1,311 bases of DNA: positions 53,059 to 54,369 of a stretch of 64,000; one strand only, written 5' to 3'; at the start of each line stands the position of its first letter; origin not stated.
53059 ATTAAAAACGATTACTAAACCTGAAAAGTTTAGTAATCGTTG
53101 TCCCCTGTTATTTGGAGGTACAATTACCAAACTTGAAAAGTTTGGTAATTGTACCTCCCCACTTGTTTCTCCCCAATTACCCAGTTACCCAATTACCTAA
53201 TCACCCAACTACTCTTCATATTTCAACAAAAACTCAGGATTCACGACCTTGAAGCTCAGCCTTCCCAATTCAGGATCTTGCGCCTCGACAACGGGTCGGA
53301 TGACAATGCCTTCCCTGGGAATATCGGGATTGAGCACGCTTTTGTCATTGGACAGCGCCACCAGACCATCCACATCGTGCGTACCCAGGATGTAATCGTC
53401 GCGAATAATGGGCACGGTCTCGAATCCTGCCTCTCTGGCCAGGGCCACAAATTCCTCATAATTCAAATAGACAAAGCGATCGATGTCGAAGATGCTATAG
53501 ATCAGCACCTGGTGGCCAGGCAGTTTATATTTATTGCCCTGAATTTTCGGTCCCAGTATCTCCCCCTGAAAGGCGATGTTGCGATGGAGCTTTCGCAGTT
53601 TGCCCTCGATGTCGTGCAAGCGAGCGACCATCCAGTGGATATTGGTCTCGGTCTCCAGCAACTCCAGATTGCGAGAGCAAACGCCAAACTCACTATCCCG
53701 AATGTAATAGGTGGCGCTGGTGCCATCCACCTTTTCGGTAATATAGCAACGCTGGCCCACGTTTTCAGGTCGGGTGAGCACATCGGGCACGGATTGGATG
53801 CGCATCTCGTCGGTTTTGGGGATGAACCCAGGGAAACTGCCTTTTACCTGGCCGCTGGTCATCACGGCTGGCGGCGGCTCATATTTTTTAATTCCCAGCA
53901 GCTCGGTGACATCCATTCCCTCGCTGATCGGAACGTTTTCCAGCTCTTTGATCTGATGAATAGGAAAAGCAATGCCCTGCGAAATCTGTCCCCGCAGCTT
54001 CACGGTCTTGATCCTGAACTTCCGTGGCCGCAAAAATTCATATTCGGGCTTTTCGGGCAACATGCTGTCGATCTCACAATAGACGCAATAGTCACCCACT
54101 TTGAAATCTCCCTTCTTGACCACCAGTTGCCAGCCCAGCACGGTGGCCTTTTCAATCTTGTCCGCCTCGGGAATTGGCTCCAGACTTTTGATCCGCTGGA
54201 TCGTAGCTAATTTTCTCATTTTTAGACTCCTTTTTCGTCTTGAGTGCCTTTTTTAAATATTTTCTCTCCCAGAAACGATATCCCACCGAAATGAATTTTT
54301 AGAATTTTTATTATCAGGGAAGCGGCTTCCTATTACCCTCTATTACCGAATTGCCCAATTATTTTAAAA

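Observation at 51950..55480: Repeat-bracketed oxidative-stress/RNA-repair island: sod, Rnl5-type RNA ligase and a thioredoxin-like gene flanked by inverted MITE-like elements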

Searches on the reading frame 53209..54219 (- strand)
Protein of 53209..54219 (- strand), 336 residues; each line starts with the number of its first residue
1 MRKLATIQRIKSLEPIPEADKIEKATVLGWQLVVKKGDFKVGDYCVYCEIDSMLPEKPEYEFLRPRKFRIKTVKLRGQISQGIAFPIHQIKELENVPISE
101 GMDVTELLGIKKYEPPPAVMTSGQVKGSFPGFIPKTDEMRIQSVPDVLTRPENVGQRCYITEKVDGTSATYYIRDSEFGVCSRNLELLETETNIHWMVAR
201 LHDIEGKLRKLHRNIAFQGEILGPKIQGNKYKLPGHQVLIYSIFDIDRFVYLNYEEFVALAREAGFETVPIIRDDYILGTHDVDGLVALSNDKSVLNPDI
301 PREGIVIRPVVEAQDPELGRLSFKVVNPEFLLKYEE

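Call 8: search_protein_families(library=pfam, proteins=[window:53209-54219:-])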
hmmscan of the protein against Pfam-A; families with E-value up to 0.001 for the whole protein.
window:53209-54219:- (336 aa): 2 families
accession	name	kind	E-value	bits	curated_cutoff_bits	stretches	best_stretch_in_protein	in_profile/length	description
PF21189.3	PHA02142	-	2.2e-37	127.8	27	1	4-87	1-92/92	PHA02142 OB-fold domain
PF09414.15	RNA_ligase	-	2.2e-25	90.2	27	1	158-326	3-171/171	RNA ligase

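Call 15: find_encoding_contigs(protein=window:53209-54219:-, flank=10000, max_places=6)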
Protein window:53209-54219:- (336 aa): 6 contigs read that carry it; 6 places shown.
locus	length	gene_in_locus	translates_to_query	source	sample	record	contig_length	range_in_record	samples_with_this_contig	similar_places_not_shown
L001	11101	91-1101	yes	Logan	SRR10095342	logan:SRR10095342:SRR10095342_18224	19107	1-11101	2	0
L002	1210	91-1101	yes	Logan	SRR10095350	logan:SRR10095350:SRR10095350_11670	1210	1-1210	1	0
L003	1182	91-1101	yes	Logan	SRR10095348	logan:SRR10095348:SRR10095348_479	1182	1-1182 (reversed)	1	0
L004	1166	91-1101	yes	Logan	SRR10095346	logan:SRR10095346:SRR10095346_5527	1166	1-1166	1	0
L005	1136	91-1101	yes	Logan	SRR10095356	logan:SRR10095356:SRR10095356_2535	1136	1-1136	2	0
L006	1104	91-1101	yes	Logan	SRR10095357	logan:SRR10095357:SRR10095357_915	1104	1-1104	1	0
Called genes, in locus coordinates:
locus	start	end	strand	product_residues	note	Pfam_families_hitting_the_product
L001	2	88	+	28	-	?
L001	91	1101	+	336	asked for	PF21189:PHA02142, PF09414:RNA_ligase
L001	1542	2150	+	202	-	PF00081:Sod_Fe_N, PF02777:Sod_Fe_C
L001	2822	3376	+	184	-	-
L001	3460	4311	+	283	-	PF02678:Pirin, PF05726:Pirin_C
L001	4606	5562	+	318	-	PF01641:SelR, PF01625:PMSR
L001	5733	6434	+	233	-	PF09365:DUF2461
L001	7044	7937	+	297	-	PF01370:Epimerase (faint), PF02254:TrkA_N (weak), PF05368:NmrA, PF13460:NAD_binding_10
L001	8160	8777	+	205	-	PF03446:NAD_binding_2 (weak), PF03807:F420_oxidored, PF10727:Rossmann-like (weak)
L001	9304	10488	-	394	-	PF00583:Acetyltransf_1 (faint)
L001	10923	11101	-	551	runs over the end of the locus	PF06826:Asp-Al_Ex, PF02080:TrkA_C, PF06826:Asp-Al_Ex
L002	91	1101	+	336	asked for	PF21189:PHA02142, PF09414:RNA_ligase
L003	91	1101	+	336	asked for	PF21189:PHA02142, PF09414:RNA_ligase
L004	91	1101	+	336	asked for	PF21189:PHA02142, PF09414:RNA_ligase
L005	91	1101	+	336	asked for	PF21189:PHA02142, PF09414:RNA_ligase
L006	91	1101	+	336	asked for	PF21189:PHA02142, PF09414:RNA_ligase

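Call 16: find_homologous_proteins(query=window:53209-54219:-, max_evalue=1e-10)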
Query window:53209-54219:- (336 aa): 7456 proteins with E <= 1e-10 among 8000 candidates; the best 120 are listed.
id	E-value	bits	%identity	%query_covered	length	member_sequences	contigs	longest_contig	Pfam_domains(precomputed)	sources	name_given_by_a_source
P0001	6.7e-224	760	100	100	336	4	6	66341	PF09414.16,PF21189.4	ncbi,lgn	-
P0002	1.2e-203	694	90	100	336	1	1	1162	PF09414.16,PF21189.4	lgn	-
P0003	2.9e-203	693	89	100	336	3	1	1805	PF09414.16,PF21189.4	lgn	-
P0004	1.7e-200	683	88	100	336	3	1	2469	PF09414.16,PF21189.4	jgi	-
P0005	1.4e-195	667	87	100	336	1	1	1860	PF09414.16,PF21189.4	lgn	-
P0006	9.0e-194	661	86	100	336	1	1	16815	PF09414.16,PF21189.4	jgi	jgi:RNA ligase (TIGR02306 family)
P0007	1.1e-193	661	87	100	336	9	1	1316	PF09414.16,PF21189.4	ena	-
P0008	1.2e-192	658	85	100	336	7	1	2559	PF09414.16,PF21189.4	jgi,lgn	jgi:RNA ligase (TIGR02306 family)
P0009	5.3e-192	655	85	100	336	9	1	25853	PF09414.16,PF21189.4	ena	-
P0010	6.9e-192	655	86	100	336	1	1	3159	PF09414.16,PF21189.4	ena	-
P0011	9.3e-190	648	84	100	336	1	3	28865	PF09414.16,PF21189.4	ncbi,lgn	-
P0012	1.4e-185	634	81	100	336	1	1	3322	PF09414.16,PF21189.4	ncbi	-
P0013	7.6e-184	629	81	100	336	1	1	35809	PF09414.16,PF21189.4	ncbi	-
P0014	5.0e-181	619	81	100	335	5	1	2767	PF09414.16,PF21189.4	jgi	-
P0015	2.3e-172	591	77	100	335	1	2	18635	PF09414.16,PF21189.4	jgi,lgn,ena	-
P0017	8.8e-167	573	76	100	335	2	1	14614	PF09414.16,PF21189.4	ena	-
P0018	2.6e-159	548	70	100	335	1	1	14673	PF09414.16,PF21189.4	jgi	-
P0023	5.6e-155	534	69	100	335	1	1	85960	PF09414.16,PF21189.4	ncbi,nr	ncbi:RNA ligase (ATP) [Anaerolineales bacterium HSG24]|nr:RNA ligase (ATP) [Anaerolineales bacterium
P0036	1.3e-151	523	67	100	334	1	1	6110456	PF09414.16,PF21189.4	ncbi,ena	-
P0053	9.8e-124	431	60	99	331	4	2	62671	PF09414.16,PF21189.4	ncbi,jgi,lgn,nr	ncbi:RNA ligase (ATP) [Candidatus Poribacteria bacterium]|nr:RNA ligase (ATP) [Candidatus Poribacter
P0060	6.7e-122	425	60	100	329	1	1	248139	PF09414.16,PF21189.4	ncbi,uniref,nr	ncbi:RNA ligase (ATP) [Xanthocytophaga agilis]|uniref:RNA ligase (ATP) n=1 Tax=Xanthocytophaga agili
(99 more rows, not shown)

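Call 17: find_encoding_contigs(protein=P0009, flank=8000, max_places=2)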
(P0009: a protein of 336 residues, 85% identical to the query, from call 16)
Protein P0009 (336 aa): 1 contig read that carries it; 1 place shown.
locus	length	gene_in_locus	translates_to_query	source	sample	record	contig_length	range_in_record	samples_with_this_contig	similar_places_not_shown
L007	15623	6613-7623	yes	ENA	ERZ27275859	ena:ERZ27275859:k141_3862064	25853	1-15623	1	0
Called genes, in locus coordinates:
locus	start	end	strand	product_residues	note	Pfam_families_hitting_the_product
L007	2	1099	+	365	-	?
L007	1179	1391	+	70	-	-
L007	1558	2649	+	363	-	PF01168:Ala_racemase_N, PF14031:D-ser_dehydrat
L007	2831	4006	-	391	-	PF00775:Dioxygenase_C (faint), PF13115:YtkA (faint), PF13620:CarboxypepD_reg, PF13715:CarbopepD_reg_2, PF13620:CarboxypepD_reg, PF13715:CarbopepD_reg_2 (weak), PF13620:CarboxypepD_reg, PF13715:CarbopepD_reg_2, +7 more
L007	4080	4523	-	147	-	-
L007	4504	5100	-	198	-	PF04542:Sigma70_r2, PF08281:Sigma70_r4_2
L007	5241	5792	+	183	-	PF02082:Rrf2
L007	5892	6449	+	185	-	PF00578:AhpC-TSA, PF08534:Redoxin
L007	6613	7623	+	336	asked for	PF21189:PHA02142, PF09414:RNA_ligase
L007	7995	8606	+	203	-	PF00081:Sod_Fe_N, PF02777:Sod_Fe_C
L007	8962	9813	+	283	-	PF02678:Pirin, PF05726:Pirin_C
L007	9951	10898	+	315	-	PF01641:SelR, PF01625:PMSR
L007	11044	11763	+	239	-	PF09365:DUF2461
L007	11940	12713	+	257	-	PF01976:DUF116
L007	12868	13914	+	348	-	PF00089:Trypsin, PF13365:Trypsin_2, PF00595:PDZ, PF13180:PDZ_2, PF17820:PDZ_6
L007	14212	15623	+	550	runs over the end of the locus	PF02776:TPP_enzyme_N, PF00205:TPP_enzyme_M, PF02775:TPP_enzyme_C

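Call 18: find_encoding_contigs(protein=P0011, flank=8000, max_places=2)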
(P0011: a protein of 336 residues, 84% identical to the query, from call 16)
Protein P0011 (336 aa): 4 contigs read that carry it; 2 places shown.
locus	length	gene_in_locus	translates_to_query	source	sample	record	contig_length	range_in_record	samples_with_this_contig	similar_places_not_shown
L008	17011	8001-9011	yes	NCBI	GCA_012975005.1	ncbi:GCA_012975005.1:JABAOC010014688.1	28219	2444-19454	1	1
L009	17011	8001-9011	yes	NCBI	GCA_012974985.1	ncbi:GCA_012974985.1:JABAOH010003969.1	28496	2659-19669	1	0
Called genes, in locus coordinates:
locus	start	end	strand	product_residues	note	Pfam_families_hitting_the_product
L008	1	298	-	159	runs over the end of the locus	-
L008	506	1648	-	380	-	PF00266:Aminotran_5, PF22580:KYNU_C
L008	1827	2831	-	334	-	PF16392:DUF5001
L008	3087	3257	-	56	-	-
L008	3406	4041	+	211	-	PF13796:Sensor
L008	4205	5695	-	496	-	PF00282:Pyridoxal_deC, PF01212:Beta_elim_lyase (weak), PF05889:SepSecS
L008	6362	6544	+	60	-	-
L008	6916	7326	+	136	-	PF02082:Rrf2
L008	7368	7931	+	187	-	PF00578:AhpC-TSA, PF08534:Redoxin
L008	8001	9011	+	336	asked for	PF21189:PHA02142, PF09414:RNA_ligase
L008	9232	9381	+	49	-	-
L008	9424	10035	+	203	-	PF00081:Sod_Fe_N, PF02777:Sod_Fe_C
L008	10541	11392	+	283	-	PF02678:Pirin, PF05726:Pirin_C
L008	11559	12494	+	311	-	PF01641:SelR, PF01625:PMSR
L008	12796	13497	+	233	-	PF09365:DUF2461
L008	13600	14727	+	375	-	-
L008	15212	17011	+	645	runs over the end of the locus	PF00989:PAS (weak), PF08448:PAS_4, PF13426:PAS_9 (weak), PF00989:PAS, PF08447:PAS_3, PF08448:PAS_4, PF13426:PAS_9, PF07228:SpoIIE, +1 more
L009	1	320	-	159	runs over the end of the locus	-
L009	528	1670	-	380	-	PF00266:Aminotran_5, PF22580:KYNU_C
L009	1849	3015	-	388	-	PF02811:PHP (faint), PF16392:DUF5001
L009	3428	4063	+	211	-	PF13796:Sensor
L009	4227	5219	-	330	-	PF00282:Pyridoxal_deC, PF01212:Beta_elim_lyase (weak), PF05889:SepSecS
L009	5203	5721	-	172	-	-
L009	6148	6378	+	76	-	-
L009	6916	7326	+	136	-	PF02082:Rrf2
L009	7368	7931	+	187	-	PF00578:AhpC-TSA, PF08534:Redoxin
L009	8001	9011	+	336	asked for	PF21189:PHA02142, PF09414:RNA_ligase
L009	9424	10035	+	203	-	PF00081:Sod_Fe_N, PF02777:Sod_Fe_C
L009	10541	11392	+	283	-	PF02678:Pirin, PF05726:Pirin_C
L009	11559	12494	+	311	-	PF01641:SelR, PF01625:PMSR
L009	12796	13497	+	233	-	PF09365:DUF2461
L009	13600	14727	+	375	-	-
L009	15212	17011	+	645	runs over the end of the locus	PF00989:PAS (weak), PF08448:PAS_4, PF13426:PAS_9 (weak), PF00989:PAS, PF08447:PAS_3, PF08448:PAS_4, PF13426:PAS_9, PF07228:SpoIIE, +1 more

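Call 19: find_encoding_contigs(protein=P0013, flank=8000, max_places=2)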
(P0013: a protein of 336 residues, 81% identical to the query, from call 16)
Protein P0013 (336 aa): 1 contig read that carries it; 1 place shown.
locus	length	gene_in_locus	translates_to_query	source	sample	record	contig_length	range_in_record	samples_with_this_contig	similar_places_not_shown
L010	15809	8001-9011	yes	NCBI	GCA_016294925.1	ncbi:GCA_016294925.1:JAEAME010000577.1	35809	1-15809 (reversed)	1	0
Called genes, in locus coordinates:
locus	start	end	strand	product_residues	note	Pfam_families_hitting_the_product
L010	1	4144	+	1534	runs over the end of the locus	PF15902:Sortilin-Vps10 (faint), PF13360:PQQ_2, PF13570:Beta-prop_ACSF4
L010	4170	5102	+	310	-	PF19572:PorV (faint)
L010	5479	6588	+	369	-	PF01168:Ala_racemase_N, PF14031:D-ser_dehydrat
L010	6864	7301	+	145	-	PF02082:Rrf2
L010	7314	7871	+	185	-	PF00578:AhpC-TSA, PF08534:Redoxin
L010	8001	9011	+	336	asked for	PF21189:PHA02142, PF09414:RNA_ligase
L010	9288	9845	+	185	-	-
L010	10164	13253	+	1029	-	PF13485:Peptidase_MA_2, PF00930:DPPIV_N (faint), PF26550:Tricorn_2nd, PF25174:Beta-prop_THOC3 (faint), PF07676:PD40 (weak), PF26549:Tricorn_N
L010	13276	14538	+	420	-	PF20094:GWxTD_dom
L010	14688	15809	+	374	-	?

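Call 35: find_encoding_contigs(protein=P0015, flank=6000, max_places=1)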
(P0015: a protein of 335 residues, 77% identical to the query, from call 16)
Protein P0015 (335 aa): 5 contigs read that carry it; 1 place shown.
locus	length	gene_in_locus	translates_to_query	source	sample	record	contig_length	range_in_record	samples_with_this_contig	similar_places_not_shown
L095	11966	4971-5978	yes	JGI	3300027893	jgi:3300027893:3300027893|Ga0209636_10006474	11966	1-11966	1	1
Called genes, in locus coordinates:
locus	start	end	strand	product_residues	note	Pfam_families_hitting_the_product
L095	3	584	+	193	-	?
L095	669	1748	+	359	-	PF06580:His_kinase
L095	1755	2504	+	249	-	PF00072:Response_reg, PF04397:LytTR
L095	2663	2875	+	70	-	-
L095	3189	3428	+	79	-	-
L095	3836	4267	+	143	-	PF02082:Rrf2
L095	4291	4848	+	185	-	PF00578:AhpC-TSA, PF08534:Redoxin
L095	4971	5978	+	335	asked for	PF21189:PHA02142, PF09414:RNA_ligase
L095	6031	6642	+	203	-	PF00081:Sod_Fe_N, PF02777:Sod_Fe_C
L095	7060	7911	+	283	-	PF02678:Pirin, PF05726:Pirin_C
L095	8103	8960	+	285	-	PF01641:SelR, PF01625:PMSR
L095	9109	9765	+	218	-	PF02732:ERCC4, PF12826:HHH_2 (weak), PF14520:HHH_5, PF00633:HHH (faint)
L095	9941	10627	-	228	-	PF00596:Aldolase_II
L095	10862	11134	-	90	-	PF03319:EutN_CcmL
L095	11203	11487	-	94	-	PF03319:EutN_CcmL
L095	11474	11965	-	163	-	?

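Call 36: find_encoding_contigs(protein=P0023, flank=6000, max_places=1)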
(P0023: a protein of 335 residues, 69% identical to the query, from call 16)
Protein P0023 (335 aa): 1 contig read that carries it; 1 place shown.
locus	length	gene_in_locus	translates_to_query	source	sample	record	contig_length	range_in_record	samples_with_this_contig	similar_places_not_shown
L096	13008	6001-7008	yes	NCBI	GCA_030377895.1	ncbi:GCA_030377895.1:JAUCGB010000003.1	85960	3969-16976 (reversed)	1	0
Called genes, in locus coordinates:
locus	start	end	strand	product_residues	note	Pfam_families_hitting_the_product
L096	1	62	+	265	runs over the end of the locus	PF01479:S4, PF01728:FtsJ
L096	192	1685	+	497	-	-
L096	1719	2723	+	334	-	PF00294:PfkB, PF25270:Khk (faint)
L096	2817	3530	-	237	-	PF03483:B3_4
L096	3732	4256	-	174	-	PF04977:DivIC (weak)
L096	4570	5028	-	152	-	PF00293:NUDIX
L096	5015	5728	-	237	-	PF01174:SNO, PF00117:GATase (weak), PF07685:GATase_3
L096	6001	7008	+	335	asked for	PF21189:PHA02142, PF09414:RNA_ligase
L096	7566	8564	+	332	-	PF04203:Sortase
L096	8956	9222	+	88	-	-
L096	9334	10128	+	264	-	PF04471:Mrr_cat, PF13156:Mrr_cat_2 (weak), PF22722:NA-iREase1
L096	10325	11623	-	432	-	PF00924:MS_channel_2nd, PF21082:MS_channel_3rd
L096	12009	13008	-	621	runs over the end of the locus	PF01541:GIY-YIG, PF27096:UvrC_M, PF02151:UVR (weak), PF22920:UvrC_RNaseH, PF00633:HHH (faint), PF08459:UvrC_RNaseH_dom, PF14520:HHH_5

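Call 37: find_encoding_contigs(protein=P0036, flank=6000, max_places=1)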
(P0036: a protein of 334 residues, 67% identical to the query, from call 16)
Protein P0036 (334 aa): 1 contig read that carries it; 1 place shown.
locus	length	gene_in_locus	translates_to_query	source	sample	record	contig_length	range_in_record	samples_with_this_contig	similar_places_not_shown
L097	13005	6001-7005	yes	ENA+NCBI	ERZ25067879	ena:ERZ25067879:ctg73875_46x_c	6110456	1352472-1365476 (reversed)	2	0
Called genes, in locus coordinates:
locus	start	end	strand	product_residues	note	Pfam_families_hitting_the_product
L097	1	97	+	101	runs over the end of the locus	PF01503:PRA-PH (weak), PF03819:MazG (weak), PF12643:MazG-like (weak)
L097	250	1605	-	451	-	PF01547:SBP_bac_1, PF13416:SBP_bac_8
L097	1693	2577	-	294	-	PF00528:BPD_transp_1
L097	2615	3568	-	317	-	PF00528:BPD_transp_1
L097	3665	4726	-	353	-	PF00356:LacI, PF00532:Peripla_BP_1, PF13407:Peripla_BP_4, PF13377:Peripla_BP_3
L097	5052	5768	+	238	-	PF00702:Hydrolase, PF13419:HAD_2, PF13242:Hydrolase_like (weak)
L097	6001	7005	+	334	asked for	PF21189:PHA02142, PF09414:RNA_ligase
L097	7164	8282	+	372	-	PF08240:ADH_N, PF16912:Glu_dehyd_C, PF00107:ADH_zinc_N, PF13602:ADH_zinc_N_2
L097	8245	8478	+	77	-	-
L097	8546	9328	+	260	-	PF01464:SLT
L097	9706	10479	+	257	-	PF05721:PhyH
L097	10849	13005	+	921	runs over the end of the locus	PF01624:MutS_I, PF05188:MutS_II, PF05192:MutS_III, PF05190:MutS_IV, PF00488:MutS_V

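Call 38: search_solved_structures(query=window:53209-54219:-, max_evalue=0.001, show_alignments=1)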
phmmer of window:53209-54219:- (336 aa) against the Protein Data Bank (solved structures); distinct sequences matched with E-value up to 0.001: 9.
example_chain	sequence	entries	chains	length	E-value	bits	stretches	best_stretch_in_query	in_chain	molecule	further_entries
5cot_A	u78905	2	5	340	1.3e-65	225.2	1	1-334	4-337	Naegleria gruberi RNA ligase | RNA ligase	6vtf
6vt3_A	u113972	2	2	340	4.4e-65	223.4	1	1-310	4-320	RNA Ligase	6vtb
6vt4_A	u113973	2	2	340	8.4e-65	222.5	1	1-334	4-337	RNA Ligase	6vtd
6vt8_A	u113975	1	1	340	8.7e-65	222.4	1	1-334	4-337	RNA Ligase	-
6vt0_A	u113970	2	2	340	8.7e-65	222.4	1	1-334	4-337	RNA Ligase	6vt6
5cou_A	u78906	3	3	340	8.7e-65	222.4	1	1-334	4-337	Naegleria gruberi RNA ligase | RNA ligase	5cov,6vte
6vt9_A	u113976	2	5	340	8.7e-65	222.4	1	1-334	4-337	RNA ligase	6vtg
6vt1_A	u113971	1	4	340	1.7e-64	221.5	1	1-334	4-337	RNA Ligase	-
6vt5_A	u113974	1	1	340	3.7e-64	220.4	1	2-334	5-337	RNA Ligase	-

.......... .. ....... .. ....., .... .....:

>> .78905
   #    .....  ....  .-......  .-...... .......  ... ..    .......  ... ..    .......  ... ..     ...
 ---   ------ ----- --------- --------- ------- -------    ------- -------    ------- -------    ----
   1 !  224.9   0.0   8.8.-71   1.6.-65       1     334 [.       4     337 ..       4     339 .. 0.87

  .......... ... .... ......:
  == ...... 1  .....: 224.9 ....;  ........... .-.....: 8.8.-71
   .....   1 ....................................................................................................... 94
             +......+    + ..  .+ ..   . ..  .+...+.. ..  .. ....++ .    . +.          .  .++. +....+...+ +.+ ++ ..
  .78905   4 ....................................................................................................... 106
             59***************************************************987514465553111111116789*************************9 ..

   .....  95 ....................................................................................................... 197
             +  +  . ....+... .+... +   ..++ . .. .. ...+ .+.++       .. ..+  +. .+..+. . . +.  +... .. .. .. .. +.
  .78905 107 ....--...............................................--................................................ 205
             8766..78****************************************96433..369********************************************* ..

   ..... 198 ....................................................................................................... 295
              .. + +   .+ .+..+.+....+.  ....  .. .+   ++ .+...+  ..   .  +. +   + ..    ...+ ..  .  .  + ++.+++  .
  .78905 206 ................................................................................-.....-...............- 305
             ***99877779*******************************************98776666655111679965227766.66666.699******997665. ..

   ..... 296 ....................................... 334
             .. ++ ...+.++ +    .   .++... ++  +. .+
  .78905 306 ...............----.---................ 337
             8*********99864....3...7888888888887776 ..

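Call 39: search_protein_families(library=ncbifam, proteins=[window:53209-54219:-])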
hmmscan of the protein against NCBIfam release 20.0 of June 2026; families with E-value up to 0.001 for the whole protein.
window:53209-54219:- (336 aa): 1 family
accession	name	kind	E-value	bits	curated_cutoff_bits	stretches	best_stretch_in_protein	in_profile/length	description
TIGR02306.1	RNA_lig_DRB0094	equivalog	1.8e-57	194.8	151.15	1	4-333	2-341/341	RNA ligase (ATP)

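Call 43: list_cluster_members(proteins=[window:53209-54219:-, window:52160-52768:-, window:55477-55902:-, P0011, P0013])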
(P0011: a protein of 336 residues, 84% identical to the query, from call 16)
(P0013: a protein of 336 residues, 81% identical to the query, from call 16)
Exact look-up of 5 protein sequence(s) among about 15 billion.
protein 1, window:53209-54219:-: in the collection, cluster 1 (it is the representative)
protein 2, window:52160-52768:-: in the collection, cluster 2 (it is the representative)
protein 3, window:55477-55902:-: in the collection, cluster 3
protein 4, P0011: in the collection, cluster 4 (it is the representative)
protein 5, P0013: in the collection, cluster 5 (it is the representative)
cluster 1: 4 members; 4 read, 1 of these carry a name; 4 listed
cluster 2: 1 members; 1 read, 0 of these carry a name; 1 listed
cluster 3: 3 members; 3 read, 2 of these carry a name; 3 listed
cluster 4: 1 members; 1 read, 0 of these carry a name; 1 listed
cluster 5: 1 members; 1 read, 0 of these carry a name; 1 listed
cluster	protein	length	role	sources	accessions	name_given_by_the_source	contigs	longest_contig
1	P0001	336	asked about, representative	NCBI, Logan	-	-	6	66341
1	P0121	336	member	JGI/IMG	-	RNA ligase (TIGR02306 family)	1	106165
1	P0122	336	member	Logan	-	-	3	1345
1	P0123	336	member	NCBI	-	-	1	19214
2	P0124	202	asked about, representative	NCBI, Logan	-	-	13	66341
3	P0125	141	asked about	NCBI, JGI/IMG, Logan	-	Rrf2 family protein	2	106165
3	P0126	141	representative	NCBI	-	-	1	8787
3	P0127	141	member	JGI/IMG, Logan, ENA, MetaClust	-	\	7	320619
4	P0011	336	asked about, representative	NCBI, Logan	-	-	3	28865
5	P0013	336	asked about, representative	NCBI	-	-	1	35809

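Call 57: find_encoding_contigs(protein=P0018, flank=6000, max_places=1)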
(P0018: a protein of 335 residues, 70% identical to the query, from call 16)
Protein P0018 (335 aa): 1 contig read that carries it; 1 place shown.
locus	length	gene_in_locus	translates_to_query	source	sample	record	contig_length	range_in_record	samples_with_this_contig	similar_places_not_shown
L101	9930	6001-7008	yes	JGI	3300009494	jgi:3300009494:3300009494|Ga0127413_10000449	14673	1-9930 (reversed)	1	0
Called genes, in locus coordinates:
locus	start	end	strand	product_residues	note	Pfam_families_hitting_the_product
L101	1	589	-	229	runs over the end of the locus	PF00072:Response_reg, PF08281:Sigma70_r4_2 (weak), PF00196:GerE, PF04545:Sigma70_r4 (weak)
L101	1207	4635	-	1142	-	PF04015:DUF362, PF17957:Big_7, PF17128:DUF5107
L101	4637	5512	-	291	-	PF03773:ArsP_1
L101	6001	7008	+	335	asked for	PF21189:PHA02142, PF09414:RNA_ligase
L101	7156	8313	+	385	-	PF00890:FAD_binding_2 (faint), PF01266:DAO, PF01946:Thi4 (weak), PF03486:HI0933_like (faint)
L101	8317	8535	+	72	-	PF18993:Rv0078B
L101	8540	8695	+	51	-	-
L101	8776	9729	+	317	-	PF06574:FAD_syn, PF01687:Flavokinase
